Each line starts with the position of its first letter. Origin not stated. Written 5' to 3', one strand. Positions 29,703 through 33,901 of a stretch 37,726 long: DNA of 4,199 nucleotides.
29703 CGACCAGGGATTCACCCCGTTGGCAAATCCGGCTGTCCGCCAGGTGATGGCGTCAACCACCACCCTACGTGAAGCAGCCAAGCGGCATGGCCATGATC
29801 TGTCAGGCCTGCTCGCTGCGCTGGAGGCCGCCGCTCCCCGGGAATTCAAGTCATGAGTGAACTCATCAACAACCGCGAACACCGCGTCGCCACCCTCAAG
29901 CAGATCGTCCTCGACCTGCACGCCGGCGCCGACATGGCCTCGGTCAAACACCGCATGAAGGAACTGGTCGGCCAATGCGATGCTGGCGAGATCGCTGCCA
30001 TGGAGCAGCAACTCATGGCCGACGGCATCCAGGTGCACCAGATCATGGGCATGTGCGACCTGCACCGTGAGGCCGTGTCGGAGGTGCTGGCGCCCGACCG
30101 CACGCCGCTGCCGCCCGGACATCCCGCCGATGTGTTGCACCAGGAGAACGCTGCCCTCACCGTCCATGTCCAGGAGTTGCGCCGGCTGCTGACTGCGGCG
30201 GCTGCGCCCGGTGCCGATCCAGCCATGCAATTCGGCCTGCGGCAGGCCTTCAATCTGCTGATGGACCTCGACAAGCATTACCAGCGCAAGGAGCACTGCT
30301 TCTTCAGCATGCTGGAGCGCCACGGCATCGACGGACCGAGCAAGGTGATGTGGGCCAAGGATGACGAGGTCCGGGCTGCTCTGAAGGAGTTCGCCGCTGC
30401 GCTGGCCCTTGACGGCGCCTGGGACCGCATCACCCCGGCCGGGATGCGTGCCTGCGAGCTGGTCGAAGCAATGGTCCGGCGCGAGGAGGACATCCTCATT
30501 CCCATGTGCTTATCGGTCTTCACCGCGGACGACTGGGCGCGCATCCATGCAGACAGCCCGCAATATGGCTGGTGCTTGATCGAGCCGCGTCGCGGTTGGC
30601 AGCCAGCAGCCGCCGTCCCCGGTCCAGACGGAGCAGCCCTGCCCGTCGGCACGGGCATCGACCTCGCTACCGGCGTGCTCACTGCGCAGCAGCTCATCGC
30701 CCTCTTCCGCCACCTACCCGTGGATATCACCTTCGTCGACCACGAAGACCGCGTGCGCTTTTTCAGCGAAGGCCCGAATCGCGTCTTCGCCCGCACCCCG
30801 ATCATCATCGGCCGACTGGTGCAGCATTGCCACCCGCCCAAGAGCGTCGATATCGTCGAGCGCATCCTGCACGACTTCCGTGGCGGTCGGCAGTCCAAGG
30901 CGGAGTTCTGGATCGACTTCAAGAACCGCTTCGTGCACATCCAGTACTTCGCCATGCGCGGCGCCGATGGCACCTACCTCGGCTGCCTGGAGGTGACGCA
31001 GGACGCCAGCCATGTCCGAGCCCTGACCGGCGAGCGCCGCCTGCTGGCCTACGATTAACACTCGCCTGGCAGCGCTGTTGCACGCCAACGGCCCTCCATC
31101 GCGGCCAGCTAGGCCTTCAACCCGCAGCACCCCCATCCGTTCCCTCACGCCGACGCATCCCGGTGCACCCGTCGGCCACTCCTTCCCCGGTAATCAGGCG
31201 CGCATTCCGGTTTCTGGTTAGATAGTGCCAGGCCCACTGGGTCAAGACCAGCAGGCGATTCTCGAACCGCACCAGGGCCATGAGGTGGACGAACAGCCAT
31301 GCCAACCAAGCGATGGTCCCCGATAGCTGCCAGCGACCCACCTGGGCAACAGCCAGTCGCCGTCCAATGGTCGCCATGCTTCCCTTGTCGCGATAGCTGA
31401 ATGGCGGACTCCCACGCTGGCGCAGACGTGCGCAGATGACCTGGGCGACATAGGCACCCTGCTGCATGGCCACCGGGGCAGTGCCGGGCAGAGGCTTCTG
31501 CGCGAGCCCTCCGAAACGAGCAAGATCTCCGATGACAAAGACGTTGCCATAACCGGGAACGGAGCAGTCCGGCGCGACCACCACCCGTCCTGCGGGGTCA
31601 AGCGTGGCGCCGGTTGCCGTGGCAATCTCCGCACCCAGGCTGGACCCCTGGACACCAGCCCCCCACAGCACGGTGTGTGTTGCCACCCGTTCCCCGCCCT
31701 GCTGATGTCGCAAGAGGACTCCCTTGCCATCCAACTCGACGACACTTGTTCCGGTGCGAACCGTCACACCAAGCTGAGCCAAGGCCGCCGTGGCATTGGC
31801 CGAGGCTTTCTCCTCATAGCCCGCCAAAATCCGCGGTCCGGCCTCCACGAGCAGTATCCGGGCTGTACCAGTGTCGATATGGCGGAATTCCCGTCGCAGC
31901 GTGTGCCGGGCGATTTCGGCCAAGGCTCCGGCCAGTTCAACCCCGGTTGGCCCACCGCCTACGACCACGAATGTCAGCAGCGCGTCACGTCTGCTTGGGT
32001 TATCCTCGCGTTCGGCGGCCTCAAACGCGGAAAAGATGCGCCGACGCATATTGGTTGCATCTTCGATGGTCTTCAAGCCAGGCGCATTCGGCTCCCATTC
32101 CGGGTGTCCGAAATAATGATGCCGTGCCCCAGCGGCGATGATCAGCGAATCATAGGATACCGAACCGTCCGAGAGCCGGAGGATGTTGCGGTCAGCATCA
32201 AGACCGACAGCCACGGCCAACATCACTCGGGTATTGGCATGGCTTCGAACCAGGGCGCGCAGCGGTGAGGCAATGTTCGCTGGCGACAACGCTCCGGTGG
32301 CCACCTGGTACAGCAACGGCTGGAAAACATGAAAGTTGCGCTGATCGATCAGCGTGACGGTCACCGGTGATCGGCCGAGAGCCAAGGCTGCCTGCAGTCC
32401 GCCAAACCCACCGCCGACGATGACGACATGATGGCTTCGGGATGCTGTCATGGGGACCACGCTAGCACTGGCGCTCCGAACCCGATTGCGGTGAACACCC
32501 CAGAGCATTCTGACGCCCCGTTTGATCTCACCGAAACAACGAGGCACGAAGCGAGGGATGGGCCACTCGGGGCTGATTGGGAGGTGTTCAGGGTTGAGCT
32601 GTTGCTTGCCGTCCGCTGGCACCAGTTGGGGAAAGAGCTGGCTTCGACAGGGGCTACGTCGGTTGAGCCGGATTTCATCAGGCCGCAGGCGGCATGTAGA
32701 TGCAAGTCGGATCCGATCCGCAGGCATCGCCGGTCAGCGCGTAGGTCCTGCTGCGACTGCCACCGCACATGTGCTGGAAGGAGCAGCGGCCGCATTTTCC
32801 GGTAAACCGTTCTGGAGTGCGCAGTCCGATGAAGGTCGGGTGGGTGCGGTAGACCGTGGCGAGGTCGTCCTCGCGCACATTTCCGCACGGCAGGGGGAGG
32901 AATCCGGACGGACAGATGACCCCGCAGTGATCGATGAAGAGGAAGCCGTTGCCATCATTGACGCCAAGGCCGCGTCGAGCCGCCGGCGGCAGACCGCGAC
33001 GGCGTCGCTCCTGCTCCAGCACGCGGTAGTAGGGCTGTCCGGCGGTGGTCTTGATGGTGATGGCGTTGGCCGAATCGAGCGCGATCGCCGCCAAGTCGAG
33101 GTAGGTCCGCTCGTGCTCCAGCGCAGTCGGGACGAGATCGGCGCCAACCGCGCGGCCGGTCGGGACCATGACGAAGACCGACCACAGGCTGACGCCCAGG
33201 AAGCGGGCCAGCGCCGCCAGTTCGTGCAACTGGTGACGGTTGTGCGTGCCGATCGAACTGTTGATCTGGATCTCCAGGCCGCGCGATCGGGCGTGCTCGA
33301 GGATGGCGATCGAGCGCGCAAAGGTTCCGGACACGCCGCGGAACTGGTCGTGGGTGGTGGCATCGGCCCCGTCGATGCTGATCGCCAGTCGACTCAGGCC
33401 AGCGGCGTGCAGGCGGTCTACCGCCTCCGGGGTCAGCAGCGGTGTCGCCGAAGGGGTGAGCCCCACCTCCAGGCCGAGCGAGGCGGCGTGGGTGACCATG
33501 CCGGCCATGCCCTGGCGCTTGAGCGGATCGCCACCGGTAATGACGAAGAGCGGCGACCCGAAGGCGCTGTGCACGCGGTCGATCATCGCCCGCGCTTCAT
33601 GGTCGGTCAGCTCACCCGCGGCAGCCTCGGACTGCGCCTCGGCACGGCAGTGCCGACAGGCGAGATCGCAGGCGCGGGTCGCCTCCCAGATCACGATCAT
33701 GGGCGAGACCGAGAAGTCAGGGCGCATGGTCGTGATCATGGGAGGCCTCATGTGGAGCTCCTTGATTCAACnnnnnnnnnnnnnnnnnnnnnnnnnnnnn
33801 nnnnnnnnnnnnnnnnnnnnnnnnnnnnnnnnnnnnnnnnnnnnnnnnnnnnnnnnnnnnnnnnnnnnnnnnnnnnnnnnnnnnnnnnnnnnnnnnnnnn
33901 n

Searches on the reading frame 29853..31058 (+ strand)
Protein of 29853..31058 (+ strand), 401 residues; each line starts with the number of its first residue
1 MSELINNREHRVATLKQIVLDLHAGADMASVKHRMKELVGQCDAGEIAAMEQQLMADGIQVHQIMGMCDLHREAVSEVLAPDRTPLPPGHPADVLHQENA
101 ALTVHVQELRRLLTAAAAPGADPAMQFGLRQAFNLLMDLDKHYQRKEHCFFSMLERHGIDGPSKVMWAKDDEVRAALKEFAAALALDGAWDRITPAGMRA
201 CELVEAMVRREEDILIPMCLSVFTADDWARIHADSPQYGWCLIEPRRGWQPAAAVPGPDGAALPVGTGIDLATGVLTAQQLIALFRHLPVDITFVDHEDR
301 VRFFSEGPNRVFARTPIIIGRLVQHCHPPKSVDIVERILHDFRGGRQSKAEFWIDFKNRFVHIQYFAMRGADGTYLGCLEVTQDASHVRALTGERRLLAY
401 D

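Call 26: search_protein_families(library=pfam, proteins=[window:29853-31058:+], max_evalue=0.0001)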
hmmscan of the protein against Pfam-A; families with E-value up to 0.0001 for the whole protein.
window:29853-31058:+ (401 aa): 3 families
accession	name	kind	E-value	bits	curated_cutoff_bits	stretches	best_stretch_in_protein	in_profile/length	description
PF13596.12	PAS_10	-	6.5e-27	94.7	22.1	1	283-384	3-104/106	PAS domain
PF04282.18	DUF438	-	8.2e-18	64.5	25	1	15-76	1-62/67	Family of unknown function (DUF438)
PF01814.28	Hemerythrin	-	1.4e-13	51.9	25.3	1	90-219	1-127/127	Hemerythrin HHE cation binding domain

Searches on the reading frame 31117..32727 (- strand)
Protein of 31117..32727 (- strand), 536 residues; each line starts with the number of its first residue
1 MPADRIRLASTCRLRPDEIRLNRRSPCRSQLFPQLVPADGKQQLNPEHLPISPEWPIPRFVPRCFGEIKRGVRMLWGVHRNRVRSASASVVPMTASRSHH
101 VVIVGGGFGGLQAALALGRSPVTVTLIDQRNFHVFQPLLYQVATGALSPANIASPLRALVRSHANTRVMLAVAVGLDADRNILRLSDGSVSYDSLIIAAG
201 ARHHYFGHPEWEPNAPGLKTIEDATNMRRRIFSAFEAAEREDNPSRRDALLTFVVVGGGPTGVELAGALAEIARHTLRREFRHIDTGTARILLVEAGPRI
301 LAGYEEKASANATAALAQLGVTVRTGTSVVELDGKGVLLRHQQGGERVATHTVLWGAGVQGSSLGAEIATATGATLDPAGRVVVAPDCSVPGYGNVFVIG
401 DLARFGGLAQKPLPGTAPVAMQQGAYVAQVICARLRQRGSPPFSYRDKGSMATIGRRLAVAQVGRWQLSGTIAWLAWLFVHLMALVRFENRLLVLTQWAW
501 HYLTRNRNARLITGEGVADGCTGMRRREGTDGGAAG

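Call 26: search_protein_families(library=pfam, proteins=[window:31117-32727:-], max_evalue=0.0001)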
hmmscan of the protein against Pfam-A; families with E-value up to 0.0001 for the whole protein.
window:31117-32727:- (536 aa): 3 families
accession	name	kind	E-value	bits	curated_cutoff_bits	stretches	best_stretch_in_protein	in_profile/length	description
PF07992.20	Pyr_redox_2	-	5.7e-51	174.1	26.1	1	100-424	2-291/291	Pyridine nucleotide-disulphide oxidoreductase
PF00070.33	Pyr_redox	-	1.2e-13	51.8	22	1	253-336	2-70/82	Pyridine nucleotide-disulphide oxidoreductase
PF22366.1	NDH2_C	-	5.1e-08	33.4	27.7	1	448-504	2-59/62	NDH2 C-terminal domain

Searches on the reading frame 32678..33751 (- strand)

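Call 26: search_protein_families(library=pfam, proteins=[window:32678-33751:-], max_evalue=0.0001)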
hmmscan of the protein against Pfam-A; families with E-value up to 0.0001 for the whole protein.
window:32678-33751:- (357 aa): 1 family
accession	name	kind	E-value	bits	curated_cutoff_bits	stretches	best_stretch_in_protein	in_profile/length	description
PF04055.27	Radical_SAM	-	1.6e-17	64.6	29.5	1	24-181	3-165/166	Radical SAM superfamily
